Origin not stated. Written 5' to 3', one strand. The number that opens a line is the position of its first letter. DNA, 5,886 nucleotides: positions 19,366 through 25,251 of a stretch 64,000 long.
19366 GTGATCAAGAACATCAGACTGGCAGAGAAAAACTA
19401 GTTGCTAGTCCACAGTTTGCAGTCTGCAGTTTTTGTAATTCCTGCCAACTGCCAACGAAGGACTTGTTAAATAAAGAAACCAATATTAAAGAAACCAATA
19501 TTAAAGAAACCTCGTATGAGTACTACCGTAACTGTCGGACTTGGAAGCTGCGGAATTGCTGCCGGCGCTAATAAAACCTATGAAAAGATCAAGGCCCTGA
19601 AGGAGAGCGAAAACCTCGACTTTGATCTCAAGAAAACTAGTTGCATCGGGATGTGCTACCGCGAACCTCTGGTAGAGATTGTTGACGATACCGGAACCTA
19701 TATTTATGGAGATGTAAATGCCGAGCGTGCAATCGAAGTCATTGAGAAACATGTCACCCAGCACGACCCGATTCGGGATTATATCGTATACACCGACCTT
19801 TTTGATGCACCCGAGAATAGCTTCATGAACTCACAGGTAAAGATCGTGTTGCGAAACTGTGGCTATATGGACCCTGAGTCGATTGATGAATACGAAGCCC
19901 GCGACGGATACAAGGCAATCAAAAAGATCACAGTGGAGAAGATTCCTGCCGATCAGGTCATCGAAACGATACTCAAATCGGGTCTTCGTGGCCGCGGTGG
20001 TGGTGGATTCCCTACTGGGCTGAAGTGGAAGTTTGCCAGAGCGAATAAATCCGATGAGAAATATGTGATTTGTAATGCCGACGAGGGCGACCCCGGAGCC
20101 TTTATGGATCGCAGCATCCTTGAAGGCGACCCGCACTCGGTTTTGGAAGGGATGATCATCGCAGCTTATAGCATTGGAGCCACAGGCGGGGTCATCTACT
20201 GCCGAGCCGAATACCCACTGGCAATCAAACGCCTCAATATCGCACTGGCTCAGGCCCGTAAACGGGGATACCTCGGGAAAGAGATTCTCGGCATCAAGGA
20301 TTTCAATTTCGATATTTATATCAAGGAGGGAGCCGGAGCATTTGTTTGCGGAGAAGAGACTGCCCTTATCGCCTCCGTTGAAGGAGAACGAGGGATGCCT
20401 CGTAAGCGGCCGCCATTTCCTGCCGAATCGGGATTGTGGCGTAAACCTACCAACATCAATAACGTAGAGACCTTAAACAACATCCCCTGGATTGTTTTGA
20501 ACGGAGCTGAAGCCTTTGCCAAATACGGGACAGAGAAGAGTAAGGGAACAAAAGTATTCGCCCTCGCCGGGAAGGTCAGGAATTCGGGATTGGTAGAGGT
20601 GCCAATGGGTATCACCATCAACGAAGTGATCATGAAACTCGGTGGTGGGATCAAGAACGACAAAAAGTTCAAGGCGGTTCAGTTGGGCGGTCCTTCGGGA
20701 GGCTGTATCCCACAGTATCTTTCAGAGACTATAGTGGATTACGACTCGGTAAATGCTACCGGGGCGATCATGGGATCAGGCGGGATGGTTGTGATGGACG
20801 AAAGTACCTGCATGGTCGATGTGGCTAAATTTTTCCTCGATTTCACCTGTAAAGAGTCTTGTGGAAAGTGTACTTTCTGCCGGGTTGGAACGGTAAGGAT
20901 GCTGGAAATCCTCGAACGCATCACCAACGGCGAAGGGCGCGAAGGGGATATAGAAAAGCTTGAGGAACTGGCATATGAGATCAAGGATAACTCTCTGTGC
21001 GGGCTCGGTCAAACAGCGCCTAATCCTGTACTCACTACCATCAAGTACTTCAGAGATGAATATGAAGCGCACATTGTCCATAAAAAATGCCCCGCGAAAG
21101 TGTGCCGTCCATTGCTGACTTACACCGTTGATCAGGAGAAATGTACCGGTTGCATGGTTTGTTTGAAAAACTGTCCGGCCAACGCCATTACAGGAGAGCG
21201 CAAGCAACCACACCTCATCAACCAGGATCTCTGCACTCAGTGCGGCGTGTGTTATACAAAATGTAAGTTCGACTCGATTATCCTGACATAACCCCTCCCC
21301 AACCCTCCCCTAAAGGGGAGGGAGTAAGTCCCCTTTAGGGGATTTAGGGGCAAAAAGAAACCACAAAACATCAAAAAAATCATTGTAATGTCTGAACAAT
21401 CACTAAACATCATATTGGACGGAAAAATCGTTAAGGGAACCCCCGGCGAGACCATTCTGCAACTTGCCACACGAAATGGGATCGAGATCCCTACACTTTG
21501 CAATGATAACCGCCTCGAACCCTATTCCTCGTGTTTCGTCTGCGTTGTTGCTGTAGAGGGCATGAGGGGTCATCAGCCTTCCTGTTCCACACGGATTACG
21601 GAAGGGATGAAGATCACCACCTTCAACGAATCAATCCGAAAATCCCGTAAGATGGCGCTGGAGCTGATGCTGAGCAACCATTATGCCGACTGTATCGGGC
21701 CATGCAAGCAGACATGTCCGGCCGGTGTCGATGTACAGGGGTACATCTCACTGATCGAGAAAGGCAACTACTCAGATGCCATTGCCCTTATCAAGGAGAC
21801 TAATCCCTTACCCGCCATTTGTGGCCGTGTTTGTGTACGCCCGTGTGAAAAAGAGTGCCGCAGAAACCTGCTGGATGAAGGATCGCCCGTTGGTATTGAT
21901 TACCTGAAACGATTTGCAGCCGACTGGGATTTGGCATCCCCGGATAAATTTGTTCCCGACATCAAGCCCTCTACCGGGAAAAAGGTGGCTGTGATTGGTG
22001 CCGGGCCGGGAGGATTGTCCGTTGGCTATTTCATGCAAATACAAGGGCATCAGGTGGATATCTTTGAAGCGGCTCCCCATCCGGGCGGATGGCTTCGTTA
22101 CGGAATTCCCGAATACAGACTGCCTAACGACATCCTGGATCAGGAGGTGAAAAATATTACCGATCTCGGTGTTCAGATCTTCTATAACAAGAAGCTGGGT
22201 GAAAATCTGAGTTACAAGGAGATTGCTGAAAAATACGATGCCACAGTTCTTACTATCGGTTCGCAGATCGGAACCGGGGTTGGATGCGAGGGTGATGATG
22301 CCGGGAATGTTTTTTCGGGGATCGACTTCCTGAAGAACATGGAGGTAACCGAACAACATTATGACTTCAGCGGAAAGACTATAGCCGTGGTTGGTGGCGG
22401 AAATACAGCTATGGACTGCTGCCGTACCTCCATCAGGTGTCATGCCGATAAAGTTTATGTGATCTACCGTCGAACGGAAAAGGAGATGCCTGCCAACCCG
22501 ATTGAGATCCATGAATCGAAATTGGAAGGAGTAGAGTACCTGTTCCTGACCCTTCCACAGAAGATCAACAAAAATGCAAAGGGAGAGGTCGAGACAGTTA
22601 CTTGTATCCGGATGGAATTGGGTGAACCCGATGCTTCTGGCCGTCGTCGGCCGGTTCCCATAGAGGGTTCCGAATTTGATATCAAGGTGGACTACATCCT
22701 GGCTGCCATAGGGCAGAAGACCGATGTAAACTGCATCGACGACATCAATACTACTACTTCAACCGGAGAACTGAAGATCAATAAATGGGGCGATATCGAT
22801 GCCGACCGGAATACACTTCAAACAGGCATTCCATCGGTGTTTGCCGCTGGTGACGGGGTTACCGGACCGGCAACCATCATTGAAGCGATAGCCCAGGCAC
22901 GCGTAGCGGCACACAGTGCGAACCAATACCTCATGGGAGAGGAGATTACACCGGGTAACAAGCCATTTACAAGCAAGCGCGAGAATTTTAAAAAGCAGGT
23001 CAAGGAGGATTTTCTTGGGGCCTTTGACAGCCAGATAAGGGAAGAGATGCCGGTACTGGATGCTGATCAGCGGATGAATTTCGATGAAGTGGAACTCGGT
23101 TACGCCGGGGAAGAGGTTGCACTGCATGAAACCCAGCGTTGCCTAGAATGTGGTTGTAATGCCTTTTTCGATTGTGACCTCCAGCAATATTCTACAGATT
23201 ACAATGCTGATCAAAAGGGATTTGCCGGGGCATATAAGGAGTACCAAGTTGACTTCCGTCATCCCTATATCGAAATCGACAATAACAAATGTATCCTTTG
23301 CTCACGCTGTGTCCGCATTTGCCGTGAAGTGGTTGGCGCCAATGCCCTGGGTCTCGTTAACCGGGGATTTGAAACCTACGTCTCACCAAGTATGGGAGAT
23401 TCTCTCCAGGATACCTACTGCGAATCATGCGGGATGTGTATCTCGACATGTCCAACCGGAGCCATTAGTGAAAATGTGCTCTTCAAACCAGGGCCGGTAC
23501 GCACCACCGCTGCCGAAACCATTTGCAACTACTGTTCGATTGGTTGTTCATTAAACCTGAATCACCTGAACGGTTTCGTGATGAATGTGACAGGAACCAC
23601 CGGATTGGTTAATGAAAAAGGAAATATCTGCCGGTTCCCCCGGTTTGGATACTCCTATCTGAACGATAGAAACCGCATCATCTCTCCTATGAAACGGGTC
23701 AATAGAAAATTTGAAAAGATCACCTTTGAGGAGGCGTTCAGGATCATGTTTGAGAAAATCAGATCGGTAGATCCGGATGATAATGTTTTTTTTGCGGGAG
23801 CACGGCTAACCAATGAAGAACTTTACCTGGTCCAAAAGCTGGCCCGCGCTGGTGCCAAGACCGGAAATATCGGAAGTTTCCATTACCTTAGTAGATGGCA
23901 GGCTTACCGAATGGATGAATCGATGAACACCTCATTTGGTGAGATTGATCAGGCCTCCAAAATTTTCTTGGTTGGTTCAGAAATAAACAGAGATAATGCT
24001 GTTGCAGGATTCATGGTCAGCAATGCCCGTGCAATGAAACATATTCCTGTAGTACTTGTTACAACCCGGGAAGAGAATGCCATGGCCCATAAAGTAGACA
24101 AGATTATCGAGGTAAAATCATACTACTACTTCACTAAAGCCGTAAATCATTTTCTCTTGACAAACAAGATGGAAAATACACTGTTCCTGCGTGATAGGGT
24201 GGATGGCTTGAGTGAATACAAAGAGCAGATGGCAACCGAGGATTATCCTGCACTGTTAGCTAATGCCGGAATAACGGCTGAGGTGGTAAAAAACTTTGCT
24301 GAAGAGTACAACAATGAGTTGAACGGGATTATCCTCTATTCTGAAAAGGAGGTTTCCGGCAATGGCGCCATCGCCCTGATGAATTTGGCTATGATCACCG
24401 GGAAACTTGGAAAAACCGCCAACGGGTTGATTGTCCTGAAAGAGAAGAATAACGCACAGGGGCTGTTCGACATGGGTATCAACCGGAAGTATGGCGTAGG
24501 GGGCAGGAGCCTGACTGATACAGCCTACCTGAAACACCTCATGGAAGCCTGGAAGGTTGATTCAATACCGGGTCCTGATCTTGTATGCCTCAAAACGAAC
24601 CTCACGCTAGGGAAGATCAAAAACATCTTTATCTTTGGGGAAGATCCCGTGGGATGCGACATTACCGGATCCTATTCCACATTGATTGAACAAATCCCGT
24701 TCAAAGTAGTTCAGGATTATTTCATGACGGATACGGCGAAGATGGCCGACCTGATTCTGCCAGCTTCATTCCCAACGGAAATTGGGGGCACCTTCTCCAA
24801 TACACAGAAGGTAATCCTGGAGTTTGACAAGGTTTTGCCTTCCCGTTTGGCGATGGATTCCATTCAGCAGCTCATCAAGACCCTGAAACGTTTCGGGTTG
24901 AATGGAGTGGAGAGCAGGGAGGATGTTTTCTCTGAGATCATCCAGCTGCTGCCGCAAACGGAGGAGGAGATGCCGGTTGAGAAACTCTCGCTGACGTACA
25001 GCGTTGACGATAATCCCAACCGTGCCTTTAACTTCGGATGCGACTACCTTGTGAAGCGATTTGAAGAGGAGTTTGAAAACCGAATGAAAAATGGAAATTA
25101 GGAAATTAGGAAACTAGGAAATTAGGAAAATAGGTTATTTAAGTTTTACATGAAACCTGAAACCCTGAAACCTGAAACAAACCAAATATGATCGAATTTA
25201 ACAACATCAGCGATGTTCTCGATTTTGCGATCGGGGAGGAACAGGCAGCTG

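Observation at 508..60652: Pervasive family of degenerate 7-8 nt periodic 'word' arrays packed against gene ends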

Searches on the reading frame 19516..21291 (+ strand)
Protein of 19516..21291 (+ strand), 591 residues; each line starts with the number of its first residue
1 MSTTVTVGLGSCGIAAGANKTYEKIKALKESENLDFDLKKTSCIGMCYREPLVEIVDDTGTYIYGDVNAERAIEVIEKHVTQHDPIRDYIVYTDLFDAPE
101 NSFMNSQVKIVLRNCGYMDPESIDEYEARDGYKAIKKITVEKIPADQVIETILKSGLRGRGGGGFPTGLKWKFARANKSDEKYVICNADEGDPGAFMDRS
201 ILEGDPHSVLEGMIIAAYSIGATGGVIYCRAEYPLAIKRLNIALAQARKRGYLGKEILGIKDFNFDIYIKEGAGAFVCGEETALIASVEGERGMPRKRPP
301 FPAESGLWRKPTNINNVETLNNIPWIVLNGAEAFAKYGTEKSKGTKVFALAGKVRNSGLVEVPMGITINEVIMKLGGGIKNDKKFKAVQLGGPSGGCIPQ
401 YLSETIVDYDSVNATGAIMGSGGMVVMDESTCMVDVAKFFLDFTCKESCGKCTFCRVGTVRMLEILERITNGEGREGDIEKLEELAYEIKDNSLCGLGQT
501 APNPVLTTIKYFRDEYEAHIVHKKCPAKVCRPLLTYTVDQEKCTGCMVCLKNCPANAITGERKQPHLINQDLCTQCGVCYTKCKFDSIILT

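Call 18: search_protein_families(library=pfam, proteins=[window:19516-21291:+])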
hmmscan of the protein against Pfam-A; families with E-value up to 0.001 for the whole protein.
window:19516-21291:+ (591 aa): 12 families
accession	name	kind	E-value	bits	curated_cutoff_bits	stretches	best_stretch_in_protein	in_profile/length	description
PF01512.22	Complex1_51K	-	4.4e-47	160.2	31.2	1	153-324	2-149/150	Nuo51 FMN-binding domain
PF10589.14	NADH_4Fe-4S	-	4.8e-35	119.7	23.5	1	435-519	1-85/85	NADH-ubiquinone oxidoreductase-F iron-sulfur binding region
PF00037.32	Fer4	-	8e-11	41.7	21.1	2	536-559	1-24/24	4Fe-4S binding domain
PF12837.12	Fer4_6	-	7.6e-08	32.4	25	1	537-558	3-24/24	4Fe-4S binding domain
PF12797.12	Fer4_2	-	5.7e-07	29.5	24.5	1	538-555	5-22/22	4Fe-4S binding domain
PF14697.11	Fer4_21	-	5.9e-07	30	35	1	538-586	3-55/59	4Fe-4S dicluster domain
PF10531.15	SLBB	-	1.3e-06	28.6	27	1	348-396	2-53/55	SLBB domain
PF13187.11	Fer4_9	-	2.9e-06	27.7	27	1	542-584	1-48/52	4Fe-4S dicluster domain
PF13237.11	Fer4_10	-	2.9e-06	27.6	25.5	1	538-583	4-52/53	4Fe-4S dicluster domain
PF12838.12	Fer4_7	-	3.8e-06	27.7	27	1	542-586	1-51/52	4Fe-4S dicluster domain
PF01257.25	2Fe-2S_thioredx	-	5.3e-05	23.5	24.8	1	24-78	93-143/145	Thioredoxin-like [2Fe-2S] ferredoxin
PF22461.2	SLBB_2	-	6.8e-05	23.3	27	1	348-393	3-49/79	SLBB domain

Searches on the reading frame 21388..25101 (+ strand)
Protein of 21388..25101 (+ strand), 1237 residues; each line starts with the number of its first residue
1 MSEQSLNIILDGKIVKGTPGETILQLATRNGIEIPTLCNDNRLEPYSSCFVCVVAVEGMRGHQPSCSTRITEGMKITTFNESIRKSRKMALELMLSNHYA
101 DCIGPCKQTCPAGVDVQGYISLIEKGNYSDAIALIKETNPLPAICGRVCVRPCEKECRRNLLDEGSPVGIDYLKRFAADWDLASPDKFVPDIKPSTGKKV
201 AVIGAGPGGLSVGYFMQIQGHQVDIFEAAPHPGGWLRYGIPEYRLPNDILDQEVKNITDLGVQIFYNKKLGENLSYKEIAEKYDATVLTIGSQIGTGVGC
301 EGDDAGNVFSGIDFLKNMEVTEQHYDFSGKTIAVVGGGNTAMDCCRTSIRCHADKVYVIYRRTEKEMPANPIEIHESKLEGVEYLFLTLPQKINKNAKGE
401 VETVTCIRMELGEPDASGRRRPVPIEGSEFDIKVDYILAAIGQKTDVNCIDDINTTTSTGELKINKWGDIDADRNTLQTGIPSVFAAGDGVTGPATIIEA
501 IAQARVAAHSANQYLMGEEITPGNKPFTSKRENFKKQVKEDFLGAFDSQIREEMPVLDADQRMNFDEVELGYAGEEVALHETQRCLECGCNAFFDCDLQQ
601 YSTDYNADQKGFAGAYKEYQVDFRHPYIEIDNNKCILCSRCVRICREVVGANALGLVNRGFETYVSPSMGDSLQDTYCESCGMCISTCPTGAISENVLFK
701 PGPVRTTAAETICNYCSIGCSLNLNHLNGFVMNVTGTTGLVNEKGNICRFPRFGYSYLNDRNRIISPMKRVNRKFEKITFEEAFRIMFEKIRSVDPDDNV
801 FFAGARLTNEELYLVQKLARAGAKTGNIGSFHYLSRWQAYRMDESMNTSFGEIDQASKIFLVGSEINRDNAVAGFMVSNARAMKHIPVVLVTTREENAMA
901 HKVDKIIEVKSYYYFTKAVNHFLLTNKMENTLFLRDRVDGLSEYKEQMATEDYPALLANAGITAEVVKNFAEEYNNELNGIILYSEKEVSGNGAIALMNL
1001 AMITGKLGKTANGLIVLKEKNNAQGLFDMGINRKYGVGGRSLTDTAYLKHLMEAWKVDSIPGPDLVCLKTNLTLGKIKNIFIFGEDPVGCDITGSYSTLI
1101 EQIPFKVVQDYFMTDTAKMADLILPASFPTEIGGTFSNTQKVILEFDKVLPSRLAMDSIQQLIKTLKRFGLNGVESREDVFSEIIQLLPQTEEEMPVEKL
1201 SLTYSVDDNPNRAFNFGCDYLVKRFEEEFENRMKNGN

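Call 18: search_protein_families(library=pfam, proteins=[window:21388-25101:+])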
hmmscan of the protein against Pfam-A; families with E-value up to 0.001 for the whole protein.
window:21388-25101:+ (1237 aa): 12 families
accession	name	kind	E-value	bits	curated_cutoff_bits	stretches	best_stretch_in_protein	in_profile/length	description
PF07992.20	Pyr_redox_2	-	3.9e-27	95.9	26.1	1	198-504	1-291/291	Pyridine nucleotide-disulphide oxidoreductase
PF00384.28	Molybdopterin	-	9.7e-25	87.8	24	1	763-1153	1-337/353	Molybdopterin oxidoreductase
PF14691.11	Fer4_20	-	1.4e-20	73.6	25.8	1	104-182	30-109/113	Dihydroprymidine dehydrogenase domain II, 4Fe-4S cluster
PF13510.11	Fer2_4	-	5.9e-17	61.9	22.8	1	4-80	2-81/82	2Fe-2S iron-sulfur cluster binding domain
PF22117.2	Fer4_Nqo3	-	1.4e-10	41.7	27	1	626-693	2-66/67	NADH-quinone oxidoreductase subunit 3, ferredoxin-like domain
PF00070.33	Pyr_redox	-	3.3e-08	34.4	22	0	332-405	2-78/82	Pyridine nucleotide-disulphide oxidoreductase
PF13450.12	NAD_binding_8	-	3.4e-08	34.1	21.9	1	202-238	1-37/68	NAD(P)-binding Rossmann-like domain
PF13738.12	Pyr_redox_3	-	7e-07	29.2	30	1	318-488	153-305/305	Pyridine nucleotide-disulphide oxidoreductase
PF12838.12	Fer4_7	-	1e-06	29.5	27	1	634-692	1-52/52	4Fe-4S dicluster domain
PF04879.21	Molybdop_Fe4S4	-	8.6e-06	26.1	22.7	1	709-759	4-54/55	Molybdopterin oxidoreductase Fe4S4 domain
PF14697.11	Fer4_21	-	3e-05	24.5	35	1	629-693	2-57/59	4Fe-4S dicluster domain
PF00037.32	Fer4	-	0.00036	20.7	21.1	1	677-694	7-24/24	4Fe-4S binding domain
